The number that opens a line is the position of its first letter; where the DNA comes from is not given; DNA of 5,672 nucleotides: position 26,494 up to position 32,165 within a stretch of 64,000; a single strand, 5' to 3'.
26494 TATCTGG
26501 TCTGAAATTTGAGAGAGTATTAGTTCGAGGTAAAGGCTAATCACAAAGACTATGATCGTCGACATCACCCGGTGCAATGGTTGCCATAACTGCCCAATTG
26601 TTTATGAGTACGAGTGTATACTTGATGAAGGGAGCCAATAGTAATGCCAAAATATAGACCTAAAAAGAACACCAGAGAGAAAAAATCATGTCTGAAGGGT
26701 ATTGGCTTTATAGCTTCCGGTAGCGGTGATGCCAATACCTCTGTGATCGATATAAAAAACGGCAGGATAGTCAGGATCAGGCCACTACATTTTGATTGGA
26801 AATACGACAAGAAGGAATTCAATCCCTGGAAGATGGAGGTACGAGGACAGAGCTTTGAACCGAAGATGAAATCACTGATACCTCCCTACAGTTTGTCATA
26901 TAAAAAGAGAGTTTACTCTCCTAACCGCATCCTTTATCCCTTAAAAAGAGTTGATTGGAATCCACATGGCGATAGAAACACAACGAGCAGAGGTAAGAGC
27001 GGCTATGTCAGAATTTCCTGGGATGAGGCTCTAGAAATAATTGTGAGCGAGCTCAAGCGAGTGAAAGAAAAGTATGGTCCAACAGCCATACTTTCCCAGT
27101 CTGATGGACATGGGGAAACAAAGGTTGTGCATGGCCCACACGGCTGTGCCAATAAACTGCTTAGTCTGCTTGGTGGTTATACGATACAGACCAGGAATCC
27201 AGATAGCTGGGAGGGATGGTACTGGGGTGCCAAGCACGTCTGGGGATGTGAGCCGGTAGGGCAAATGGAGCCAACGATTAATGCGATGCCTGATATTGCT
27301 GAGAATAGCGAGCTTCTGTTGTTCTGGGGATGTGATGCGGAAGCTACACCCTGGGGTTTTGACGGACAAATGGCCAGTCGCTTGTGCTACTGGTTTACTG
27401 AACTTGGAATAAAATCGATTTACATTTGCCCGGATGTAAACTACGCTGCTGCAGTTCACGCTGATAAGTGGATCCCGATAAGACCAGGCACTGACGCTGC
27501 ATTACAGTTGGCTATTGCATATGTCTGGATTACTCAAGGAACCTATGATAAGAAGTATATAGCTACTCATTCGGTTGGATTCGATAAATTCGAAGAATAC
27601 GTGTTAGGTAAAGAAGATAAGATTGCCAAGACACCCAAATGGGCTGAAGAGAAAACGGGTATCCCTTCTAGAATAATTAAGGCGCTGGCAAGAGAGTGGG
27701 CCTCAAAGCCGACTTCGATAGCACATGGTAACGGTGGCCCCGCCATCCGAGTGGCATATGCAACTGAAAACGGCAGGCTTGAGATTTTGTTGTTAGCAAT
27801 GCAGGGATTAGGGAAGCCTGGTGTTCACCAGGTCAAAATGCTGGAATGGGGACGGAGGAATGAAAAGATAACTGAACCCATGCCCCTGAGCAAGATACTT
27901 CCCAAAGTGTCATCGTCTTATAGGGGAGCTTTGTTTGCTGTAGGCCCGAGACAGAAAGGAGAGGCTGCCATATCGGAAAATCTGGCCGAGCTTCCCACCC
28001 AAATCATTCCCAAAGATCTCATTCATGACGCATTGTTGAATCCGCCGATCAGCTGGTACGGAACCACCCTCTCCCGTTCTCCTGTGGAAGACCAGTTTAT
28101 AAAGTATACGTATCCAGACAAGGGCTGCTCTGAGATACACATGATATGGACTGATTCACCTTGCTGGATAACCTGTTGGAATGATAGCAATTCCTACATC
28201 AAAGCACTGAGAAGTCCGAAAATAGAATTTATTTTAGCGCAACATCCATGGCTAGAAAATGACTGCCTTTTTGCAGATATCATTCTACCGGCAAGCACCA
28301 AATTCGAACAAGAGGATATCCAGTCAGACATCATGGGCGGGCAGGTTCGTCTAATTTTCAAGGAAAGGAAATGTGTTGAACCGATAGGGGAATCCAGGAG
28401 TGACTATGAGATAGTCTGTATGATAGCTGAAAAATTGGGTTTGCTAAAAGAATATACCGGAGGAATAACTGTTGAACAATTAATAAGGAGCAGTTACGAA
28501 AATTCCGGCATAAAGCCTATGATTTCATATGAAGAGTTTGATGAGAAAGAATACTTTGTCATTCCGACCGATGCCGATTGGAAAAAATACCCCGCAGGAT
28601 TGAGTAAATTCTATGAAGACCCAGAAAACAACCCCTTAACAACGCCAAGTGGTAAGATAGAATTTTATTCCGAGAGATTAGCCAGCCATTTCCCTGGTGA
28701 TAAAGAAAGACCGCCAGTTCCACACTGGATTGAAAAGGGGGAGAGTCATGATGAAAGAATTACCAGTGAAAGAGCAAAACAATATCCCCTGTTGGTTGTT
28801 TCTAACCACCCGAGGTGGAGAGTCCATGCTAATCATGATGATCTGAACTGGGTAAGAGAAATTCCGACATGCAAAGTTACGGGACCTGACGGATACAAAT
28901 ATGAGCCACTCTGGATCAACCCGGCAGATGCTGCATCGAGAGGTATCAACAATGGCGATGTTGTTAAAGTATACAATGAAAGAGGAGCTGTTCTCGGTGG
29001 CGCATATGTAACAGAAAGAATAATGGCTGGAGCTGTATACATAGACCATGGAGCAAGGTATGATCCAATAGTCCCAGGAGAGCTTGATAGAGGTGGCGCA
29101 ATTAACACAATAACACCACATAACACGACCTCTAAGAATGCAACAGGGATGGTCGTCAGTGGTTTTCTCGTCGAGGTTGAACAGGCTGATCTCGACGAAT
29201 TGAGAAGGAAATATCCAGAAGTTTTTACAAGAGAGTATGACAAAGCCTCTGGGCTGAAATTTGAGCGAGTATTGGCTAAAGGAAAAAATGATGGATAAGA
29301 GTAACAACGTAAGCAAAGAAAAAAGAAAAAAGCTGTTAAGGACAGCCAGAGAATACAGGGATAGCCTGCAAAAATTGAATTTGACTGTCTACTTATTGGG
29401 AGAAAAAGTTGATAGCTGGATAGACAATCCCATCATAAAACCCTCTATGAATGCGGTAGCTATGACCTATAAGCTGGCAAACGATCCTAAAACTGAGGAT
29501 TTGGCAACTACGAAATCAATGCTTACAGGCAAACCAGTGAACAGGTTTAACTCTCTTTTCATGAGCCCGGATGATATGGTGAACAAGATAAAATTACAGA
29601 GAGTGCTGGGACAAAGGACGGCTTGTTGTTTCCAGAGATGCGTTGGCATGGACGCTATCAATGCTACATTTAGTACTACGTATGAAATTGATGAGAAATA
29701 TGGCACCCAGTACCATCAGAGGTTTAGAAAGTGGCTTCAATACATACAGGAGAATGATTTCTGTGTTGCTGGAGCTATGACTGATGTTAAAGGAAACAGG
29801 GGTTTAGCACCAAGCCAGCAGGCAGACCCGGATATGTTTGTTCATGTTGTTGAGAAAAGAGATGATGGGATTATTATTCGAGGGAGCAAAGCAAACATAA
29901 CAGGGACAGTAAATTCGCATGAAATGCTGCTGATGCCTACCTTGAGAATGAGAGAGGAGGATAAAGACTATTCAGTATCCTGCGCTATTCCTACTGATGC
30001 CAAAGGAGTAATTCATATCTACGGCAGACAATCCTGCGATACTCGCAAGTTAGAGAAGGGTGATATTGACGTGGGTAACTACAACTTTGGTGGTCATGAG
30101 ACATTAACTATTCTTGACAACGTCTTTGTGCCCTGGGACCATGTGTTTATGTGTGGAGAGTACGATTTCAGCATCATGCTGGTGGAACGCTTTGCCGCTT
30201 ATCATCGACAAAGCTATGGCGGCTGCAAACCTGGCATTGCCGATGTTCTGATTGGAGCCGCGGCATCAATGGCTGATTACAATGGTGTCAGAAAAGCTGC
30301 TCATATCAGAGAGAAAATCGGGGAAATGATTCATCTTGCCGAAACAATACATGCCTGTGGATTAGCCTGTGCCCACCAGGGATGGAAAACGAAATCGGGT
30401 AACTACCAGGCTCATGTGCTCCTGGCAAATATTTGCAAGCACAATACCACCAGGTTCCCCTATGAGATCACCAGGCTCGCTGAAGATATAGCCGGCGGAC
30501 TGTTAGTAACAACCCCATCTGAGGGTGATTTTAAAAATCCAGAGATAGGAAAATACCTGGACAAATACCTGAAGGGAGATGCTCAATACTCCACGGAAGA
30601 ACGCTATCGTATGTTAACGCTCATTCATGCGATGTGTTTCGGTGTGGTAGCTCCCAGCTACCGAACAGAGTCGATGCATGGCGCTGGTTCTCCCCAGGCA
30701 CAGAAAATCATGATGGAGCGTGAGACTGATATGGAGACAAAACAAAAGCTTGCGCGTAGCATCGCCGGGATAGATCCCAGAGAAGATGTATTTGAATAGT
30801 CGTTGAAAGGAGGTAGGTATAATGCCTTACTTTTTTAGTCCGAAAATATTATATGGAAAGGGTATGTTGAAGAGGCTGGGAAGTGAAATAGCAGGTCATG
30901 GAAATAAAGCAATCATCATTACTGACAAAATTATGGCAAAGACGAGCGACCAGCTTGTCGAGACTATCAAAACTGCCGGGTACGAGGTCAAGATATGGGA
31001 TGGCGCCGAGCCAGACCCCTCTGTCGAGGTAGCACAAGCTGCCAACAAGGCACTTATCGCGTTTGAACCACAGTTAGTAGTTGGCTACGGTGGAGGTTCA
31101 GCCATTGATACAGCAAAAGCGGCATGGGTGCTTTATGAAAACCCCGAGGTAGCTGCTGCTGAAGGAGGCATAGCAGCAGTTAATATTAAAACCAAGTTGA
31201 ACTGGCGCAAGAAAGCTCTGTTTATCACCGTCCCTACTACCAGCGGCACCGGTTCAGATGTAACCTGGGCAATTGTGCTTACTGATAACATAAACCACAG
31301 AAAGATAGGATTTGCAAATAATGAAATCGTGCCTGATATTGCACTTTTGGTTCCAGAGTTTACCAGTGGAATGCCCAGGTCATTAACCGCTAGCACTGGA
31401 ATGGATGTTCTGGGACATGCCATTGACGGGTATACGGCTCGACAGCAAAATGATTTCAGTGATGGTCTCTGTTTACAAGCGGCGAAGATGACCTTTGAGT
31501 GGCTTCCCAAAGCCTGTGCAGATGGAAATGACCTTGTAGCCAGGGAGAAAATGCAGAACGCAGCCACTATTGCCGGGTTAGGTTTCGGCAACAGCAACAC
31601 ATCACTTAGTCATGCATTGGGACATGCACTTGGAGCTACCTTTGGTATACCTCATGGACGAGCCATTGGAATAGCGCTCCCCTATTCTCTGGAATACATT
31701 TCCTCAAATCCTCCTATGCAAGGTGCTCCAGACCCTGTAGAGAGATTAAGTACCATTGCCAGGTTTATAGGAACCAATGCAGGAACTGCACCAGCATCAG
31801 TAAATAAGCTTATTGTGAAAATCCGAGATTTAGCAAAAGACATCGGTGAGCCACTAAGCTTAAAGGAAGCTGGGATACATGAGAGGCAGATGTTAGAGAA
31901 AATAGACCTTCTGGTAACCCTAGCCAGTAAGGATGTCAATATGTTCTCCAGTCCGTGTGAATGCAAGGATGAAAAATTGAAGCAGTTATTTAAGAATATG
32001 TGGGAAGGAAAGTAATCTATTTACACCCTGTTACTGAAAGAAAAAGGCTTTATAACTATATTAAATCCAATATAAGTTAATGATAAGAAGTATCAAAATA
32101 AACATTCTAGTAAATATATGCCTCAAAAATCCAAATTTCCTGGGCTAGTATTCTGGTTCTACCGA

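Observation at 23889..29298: Tandem pyrogallol-transhydroxylase-like molybdopterin subunits without beta subunit, Tat signal or FS0 cluster motif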

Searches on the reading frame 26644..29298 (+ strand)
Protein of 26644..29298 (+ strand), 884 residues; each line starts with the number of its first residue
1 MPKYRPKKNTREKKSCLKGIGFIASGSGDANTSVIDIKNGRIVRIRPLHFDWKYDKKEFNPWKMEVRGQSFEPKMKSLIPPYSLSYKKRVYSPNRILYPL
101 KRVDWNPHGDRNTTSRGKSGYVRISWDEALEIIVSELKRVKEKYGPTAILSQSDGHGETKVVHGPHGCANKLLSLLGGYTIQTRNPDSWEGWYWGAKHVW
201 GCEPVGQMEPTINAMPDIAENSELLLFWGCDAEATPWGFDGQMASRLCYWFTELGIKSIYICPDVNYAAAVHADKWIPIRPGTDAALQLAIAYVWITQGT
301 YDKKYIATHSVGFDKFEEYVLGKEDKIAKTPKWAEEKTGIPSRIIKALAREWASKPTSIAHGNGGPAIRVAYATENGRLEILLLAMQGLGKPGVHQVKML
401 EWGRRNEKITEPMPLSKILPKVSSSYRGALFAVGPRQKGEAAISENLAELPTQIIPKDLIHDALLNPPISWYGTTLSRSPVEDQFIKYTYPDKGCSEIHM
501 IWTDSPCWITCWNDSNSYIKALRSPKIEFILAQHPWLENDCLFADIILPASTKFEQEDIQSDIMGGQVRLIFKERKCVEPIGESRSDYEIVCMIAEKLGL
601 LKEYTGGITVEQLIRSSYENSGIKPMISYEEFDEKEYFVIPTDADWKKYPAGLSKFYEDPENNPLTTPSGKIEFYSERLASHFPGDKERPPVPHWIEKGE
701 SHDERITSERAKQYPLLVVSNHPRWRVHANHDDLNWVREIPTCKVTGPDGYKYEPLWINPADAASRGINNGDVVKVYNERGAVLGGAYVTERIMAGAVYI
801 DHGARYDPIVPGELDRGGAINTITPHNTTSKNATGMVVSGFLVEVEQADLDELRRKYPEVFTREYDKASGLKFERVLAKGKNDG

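Call 6: search_protein_families(library=pfam, proteins=[window:26644-29298:+])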
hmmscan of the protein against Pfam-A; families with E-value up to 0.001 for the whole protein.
window:26644-29298:+ (884 aa): 3 families
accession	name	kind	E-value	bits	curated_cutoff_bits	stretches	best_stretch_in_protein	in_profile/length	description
PF00384.28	Molybdopterin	-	6.1e-31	108.2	24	1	95-597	1-353/353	Molybdopterin oxidoreductase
PF01568.27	Molydop_binding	-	7.4e-18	65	26.8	1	752-830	29-99/110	Molydopterin dinucleotide binding domain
PF21423.2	AhtL-like_1st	-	1.9e-09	37.4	27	1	37-87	7-53/55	Pyrogallol hydroxytransferase large subunit-like, domain 1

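Call 7: search_protein_families(library=ncbifam, proteins=[window:26644-29298:+])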
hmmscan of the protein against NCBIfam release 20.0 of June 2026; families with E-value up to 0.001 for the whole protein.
window:26644-29298:+ (884 aa): 22 families
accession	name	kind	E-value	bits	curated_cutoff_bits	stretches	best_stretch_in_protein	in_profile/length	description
TIGR00509.1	bisC_fam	subfamily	1.5e-118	397.1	1017.55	1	86-848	35-754/772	molybdopterin guanine dinucleotide-containing S/N-oxide reductase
TIGR02166.1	dmsA_ynfE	subfamily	7.7e-107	358.3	777.7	2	495-847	452-793/794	DMSO/selenate family reductase complex A subunit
NF011682.0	PRK15102.1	equivalog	4.9e-98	329.2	909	2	513-847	486-809/829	trimethylamine-N-oxide reductase TorA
TIGR02164.1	torA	equivalog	7.3e-94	315.5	1465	2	511-847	480-805/824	trimethylamine-N-oxide reductase TorA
NF011566.1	PRK14990.1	exception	2.2e-75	254.2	1600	2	493-847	470-813/814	dimethylsulfoxide reductase subunit A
NF041885.1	selenate_YnfE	exception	3.4e-68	230.2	1675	2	525-846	491-803/805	selenate/tellurate reductase subunit YnfE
NF041884.1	selenate_YnfF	exception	3e-63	213.9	1650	2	525-847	484-797/798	selenate/tellurate reductase subunit YnfF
NF012032.0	PRK15488.1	equivalog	2.4e-43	148.2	694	3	270-357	241-323/759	thiosulfate reductase PhsA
TIGR03479.1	DMSO_red_II_alp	subfamily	8.7e-42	143.2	984.75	3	86-307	111-304/913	molybdopterin-dependent oxidoreductase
TIGR01591.1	Fdh-alpha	equivalog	4.1e-41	140.9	666.25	4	268-364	196-287/672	formate dehydrogenase subunit alpha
TIGR01580.1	narG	equivalog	1.5e-24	85.8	1084.15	3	113-300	149-318/1235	nitrate reductase subunit alpha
NF041783.2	mnquin_red_QrcB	equivalog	3.1e-19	68.6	440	1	220-383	201-356/695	menaquinone reductase molybdopterin-binding-like subunit QrcB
NF047855.1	AssmNtatRedNasC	equivalog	2e-18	66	1100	2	268-361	221-308/708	assimilatory nitrate reductase catalytic subunit NasC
NF041714.1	arsenate_red_ArrA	equivalog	1.3e-16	59.9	1600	1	262-359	249-343/848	arsenate respiratory reductase molybdopterin-containing subunit ArrA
NF042978.1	EthbenzDh_ebdA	equivalog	6.7e-15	53.9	2000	2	86-308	133-327/977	ethylbenzene dehydrogenase subunit alpha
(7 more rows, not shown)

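Call 64: find_encoding_contigs(protein=window:26644-29298:+, flank=6000, max_places=5)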
Protein window:26644-29298:+ (884 aa): no gene with exactly this product is on record in the collection.

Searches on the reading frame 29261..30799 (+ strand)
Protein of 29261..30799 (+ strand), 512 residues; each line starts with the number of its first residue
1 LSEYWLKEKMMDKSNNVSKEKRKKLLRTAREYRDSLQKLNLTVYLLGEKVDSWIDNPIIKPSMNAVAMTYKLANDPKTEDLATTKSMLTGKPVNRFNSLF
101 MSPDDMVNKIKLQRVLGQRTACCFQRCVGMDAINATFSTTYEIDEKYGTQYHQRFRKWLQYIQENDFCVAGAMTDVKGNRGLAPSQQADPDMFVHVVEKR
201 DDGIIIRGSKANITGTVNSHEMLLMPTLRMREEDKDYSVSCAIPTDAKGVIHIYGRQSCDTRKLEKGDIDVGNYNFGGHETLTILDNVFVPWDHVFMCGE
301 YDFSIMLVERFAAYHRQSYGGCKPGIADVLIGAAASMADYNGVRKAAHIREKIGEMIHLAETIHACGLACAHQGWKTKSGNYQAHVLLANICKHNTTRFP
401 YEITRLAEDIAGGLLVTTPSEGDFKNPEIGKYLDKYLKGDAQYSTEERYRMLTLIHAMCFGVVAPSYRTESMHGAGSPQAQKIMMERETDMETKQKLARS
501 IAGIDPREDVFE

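Call 12: search_protein_families(library=pfam, proteins=[window:29261-30799:+])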
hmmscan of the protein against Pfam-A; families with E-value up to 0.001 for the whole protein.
window:29261-30799:+ (512 aa): 2 families
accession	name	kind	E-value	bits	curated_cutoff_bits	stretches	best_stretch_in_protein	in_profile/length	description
PF11794.13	HpaB_N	-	7.8e-92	308.1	35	1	28-297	1-270/270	4-hydroxyphenylacetate 3-hydroxylase N terminal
PF03241.18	HpaB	-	2.1e-70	236.4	25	1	307-503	4-202/202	4-hydroxyphenylacetate 3-hydroxylase C terminal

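Call 36: search_protein_families(library=ncbifam, proteins=[window:29261-30799:+], max_evalue=0.00001)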
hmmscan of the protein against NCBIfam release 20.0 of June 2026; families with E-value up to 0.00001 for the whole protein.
window:29261-30799:+ (512 aa): 2 families
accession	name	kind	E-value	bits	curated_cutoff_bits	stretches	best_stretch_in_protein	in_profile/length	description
TIGR02309.1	HpaB-1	equivalog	1.1e-45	156.7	480.2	1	27-461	2-433/477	4-hydroxyphenylacetate 3-monooxygenase, oxygenase component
TIGR02310.1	HpaB-2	equivalog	1.2e-23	83.5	885.2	1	19-457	7-443/519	4-hydroxyphenylacetate 3-monooxygenase, oxygenase component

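Call 40: search_solved_structures(query=window:29261-30799:+, max_evalue=1e-10)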
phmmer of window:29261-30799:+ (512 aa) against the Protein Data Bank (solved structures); distinct sequences matched with E-value up to 1e-10: 15.
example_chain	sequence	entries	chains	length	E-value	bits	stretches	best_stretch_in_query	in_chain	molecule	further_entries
1u8v_A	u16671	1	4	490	3.5e-205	685.6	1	26-504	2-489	Gamma-aminobutyrate metabolism dehydratase/isomerase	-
6vjr_A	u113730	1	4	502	5.4e-176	589.4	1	26-505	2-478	Vinylacetyl-CoA Delta-isomerase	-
2yyk_A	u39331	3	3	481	4.6e-34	121.2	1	26-456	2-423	4-hydroxyphenylacetate-3-hydroxylase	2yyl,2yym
2yyg_A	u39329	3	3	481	7.1e-34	120.6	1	26-456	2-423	4-hydroxyphenylacetate-3-hydroxylase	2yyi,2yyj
9lft_A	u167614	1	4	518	2.2e-28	102.5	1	26-454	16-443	4-Hydroxyphenylacetate-3-monooxygenase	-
4oo2_A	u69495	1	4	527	9.6e-27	97.1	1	27-455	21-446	Chlorophenol-4-monooxygenase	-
3hwc_A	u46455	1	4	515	7.4e-23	84.2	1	26-440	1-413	Chlorophenol-4-monooxygenase component 2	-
6qyh_A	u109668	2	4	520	1.6e-19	73.3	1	28-456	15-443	4-hydroxyphenylacetate 3-monooxygenase oxygenase component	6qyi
6eb0_A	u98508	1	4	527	1.6e-19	73.3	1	28-456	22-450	4-hydroxyphenylacetate 3-monooxygenase, oxygenase subunit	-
7dbw_C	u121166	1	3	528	8.4e-19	70.9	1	154-449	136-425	4-hydroxyphenylacetate 3-hydroxylase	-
9j9j_A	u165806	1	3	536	9e-19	70.8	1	154-449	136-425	4-nitrophenol 4-monooxygenase/4-nitrocatechol 2-monooxygenase, oxygenase component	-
6b1b_A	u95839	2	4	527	2e-18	69.6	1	28-456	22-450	4-hydroxyphenylacetate 3-monooxygenase, oxygenase subunit | 4-hydroxyphenylacetate 3-monooxygenase oxygenase component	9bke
6jhm_A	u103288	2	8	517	1.2e-14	57.1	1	26-456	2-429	Chlorophenol monooxygenase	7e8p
7e8q_A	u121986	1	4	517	1.8e-14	56.6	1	26-440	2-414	Chlorophenol monooxygenase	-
4g5e_A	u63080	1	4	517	1.1e-13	53.9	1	26-415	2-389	2,4,6-Trichlorophenol 4-monooxygenase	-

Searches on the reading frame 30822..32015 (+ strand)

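Call 12: search_protein_families(library=pfam, proteins=[window:30822-32015:+])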
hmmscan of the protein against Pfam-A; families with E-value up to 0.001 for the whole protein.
window:30822-32015:+ (397 aa): 3 families
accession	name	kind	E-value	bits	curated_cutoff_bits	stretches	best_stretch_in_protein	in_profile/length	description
PF25137.1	ADH_Fe_C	-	2.9e-47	161.3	27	1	189-393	1-193/194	Fe-containing alcohol dehydrogenase family, C-terminal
PF00465.25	Fe-ADH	-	4.3e-42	144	31.3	1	7-177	2-167/168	Iron-containing alcohol dehydrogenase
PF13685.12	Fe-ADH_2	-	5.1e-09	36.7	28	1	13-126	4-122/149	Iron-containing alcohol dehydrogenase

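Call 36: search_protein_families(library=ncbifam, proteins=[window:30822-32015:+], max_evalue=0.00001)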
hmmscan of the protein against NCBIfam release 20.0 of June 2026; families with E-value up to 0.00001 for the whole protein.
window:30822-32015:+ (397 aa): 15 families
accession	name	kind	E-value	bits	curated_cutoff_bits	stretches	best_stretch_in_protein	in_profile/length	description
NF010378.0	PRK13805.1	equivalog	4.4e-89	299.4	951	1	7-396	463-866/872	bifunctional acetaldehyde-CoA/alcohol dehydrogenase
TIGR02638.1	lactal_redase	equivalog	4.3e-66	223.3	523.15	1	10-390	11-379/379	lactaldehyde reductase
NF007911.0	PRK10624.1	equivalog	1.7e-63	214.9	537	1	10-394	12-382/382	lactaldehyde reductase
NF053866.1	CholDhdGbsBBac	equivalog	3.3e-59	200.5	550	1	8-394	17-391/392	choline dehydrogenase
NF050025.1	SulfAcetaldRedSarD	equivalog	1.3e-57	195.4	700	1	8-352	10-346/385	sulfoacetaldehyde reductase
NF041833.1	Fe_ADH_ErcA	equivalog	1.6e-57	195.4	550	1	4-392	6-380/382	alcohol dehydrogenase-like regulatory protein ErcA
NF011998.0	PRK15454.1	equivalog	9.4e-49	166.2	556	1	6-320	27-329/395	ethanolamine utilization ethanol dehydrogenase EutG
NF058672.1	4HyButDHCUPNE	equivalog_domain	1.1e-48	166.4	500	1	8-391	9-375/378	4-hydroxybutyrate dehydrogenase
TIGR03405.1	Phn_Fe-ADH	equivalog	9.7e-47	159.5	423.7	1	8-292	6-287/355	iron-containing alcohol dehydrogenase PsrA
NF007363.0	PRK09860.1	equivalog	1.1e-43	149.9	581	1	12-391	15-380/383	L-threonine dehydrogenase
TIGR04266.1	NDMA_methanol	equivalog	3.4e-28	98.6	625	1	7-344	17-348/420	NDMA-dependent methanol dehydrogenase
NF011717.0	PRK15138.1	equivalog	1.3e-17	63.9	645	1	8-290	11-293/387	alcohol dehydrogenase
NF041822.1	daptide_DH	equivalog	2.1e-17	63.1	300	1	40-222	15-194/363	daptide-type RiPP biosynthesis dehydogenase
NF006941.0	PRK09423.1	subfamily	1.4e-10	40.5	336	1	8-111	10-113/367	glycerol dehydrogenase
NF053832.1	GlycoaldRedHalo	equivalog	2.1e-07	30.4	550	1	5-101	6-103/363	glycolaldehyde reductase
